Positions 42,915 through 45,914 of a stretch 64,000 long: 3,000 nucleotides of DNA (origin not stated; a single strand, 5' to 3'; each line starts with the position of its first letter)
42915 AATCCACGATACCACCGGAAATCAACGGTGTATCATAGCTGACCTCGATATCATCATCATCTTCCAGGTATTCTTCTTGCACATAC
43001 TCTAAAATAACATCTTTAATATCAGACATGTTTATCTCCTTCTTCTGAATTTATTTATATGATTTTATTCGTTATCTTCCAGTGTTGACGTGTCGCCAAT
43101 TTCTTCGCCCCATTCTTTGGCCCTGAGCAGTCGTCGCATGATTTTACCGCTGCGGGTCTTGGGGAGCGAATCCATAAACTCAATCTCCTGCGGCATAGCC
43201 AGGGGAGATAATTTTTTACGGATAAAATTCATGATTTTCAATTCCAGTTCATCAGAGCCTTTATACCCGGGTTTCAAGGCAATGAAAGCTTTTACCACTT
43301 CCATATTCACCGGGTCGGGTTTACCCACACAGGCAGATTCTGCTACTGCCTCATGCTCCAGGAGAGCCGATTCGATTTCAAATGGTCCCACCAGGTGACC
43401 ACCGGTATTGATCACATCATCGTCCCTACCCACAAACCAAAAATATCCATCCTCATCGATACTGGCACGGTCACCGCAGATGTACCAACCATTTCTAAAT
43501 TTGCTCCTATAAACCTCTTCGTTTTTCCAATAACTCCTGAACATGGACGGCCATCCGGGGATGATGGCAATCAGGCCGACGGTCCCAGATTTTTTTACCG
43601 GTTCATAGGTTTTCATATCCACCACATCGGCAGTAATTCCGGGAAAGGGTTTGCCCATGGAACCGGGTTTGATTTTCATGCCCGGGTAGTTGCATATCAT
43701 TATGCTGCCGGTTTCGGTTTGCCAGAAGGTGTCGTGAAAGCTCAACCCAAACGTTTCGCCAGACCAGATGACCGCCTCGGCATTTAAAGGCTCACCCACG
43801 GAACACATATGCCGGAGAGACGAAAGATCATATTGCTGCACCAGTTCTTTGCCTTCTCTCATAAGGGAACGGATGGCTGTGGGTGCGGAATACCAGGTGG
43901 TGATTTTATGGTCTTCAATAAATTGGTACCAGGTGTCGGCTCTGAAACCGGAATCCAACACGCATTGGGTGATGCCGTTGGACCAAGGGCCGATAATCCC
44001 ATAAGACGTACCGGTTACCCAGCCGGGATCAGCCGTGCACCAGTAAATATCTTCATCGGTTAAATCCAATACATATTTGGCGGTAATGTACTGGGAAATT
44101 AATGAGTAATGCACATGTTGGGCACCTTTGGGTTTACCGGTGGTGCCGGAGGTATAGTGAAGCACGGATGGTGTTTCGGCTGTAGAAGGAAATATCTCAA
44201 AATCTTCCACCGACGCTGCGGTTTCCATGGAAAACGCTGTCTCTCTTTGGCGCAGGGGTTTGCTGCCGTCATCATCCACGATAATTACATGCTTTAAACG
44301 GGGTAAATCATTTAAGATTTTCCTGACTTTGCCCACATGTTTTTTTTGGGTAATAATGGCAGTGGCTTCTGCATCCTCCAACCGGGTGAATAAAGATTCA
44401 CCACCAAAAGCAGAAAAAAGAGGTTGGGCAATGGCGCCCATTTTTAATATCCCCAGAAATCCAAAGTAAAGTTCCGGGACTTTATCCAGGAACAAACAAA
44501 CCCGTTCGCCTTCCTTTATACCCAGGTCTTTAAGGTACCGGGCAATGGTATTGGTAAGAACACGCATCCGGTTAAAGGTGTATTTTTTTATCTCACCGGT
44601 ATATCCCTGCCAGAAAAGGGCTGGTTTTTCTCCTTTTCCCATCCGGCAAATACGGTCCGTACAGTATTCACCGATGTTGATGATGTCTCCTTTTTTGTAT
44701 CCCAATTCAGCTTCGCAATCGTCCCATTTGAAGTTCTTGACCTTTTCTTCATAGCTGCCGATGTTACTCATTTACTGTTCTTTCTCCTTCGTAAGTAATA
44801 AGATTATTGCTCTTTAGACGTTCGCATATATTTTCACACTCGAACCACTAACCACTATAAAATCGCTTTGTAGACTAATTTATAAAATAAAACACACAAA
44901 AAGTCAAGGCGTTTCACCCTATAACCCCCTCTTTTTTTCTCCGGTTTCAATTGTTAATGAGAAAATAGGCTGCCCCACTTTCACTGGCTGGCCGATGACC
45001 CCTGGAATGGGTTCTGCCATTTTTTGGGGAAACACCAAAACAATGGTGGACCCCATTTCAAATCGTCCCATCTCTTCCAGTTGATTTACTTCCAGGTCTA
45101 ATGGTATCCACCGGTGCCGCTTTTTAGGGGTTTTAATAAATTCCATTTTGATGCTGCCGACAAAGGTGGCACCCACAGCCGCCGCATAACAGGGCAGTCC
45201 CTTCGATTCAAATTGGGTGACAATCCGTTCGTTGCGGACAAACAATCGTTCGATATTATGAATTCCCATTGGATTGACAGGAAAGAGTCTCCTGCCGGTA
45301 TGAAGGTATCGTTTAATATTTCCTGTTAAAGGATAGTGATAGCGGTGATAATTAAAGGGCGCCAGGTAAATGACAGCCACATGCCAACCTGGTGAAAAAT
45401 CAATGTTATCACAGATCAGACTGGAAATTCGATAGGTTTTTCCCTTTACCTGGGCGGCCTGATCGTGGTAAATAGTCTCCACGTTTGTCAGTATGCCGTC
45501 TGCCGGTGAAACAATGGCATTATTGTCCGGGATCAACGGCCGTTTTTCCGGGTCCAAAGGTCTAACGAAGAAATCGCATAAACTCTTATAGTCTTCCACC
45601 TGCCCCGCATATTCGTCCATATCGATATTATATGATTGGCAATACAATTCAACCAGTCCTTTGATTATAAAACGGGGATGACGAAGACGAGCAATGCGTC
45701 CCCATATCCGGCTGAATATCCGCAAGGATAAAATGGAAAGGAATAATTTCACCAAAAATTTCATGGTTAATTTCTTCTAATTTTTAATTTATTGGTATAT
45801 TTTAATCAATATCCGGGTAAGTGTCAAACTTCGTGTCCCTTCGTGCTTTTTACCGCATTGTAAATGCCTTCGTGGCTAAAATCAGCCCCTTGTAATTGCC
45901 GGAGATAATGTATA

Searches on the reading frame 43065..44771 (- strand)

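Call 6: search_protein_families(library=pfam, proteins=[window:43065-44771:-], max_evalue=0.01)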
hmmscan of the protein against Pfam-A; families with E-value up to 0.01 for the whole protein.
window:43065-44771:- (568 aa): 2 families
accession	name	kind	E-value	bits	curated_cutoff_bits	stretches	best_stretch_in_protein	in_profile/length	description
PF00501.34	AMP-binding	-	3.9e-75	253.5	29.9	1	46-415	8-384/384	AMP-binding enzyme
PF13193.12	AMP-binding_C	-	2.6e-24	86.4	24.5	1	465-543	1-76/76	AMP-binding enzyme C-terminal domain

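Call 7: search_protein_families(library=padloc, proteins=[window:43065-44771:-], max_evalue=0.01)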
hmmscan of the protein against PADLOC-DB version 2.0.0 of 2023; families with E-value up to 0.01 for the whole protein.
window:43065-44771:- (568 aa): 0 families

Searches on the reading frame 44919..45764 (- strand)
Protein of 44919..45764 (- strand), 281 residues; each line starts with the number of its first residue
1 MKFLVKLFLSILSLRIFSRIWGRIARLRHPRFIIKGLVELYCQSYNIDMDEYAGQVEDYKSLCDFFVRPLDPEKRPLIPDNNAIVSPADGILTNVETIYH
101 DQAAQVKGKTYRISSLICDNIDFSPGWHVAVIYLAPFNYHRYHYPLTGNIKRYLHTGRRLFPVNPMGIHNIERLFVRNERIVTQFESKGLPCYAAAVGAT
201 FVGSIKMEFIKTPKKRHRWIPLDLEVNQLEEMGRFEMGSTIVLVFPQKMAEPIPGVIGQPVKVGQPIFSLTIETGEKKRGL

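Call 6: search_protein_families(library=pfam, proteins=[window:44919-45764:-], max_evalue=0.01)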
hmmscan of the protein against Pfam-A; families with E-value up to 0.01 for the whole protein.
window:44919-45764:- (281 aa): 1 family
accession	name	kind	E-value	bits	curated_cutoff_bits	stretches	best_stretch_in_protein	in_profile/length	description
PF02666.20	PS_Dcarbxylase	-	1.7e-50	171.9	22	1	64-268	3-197/198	Phosphatidylserine decarboxylase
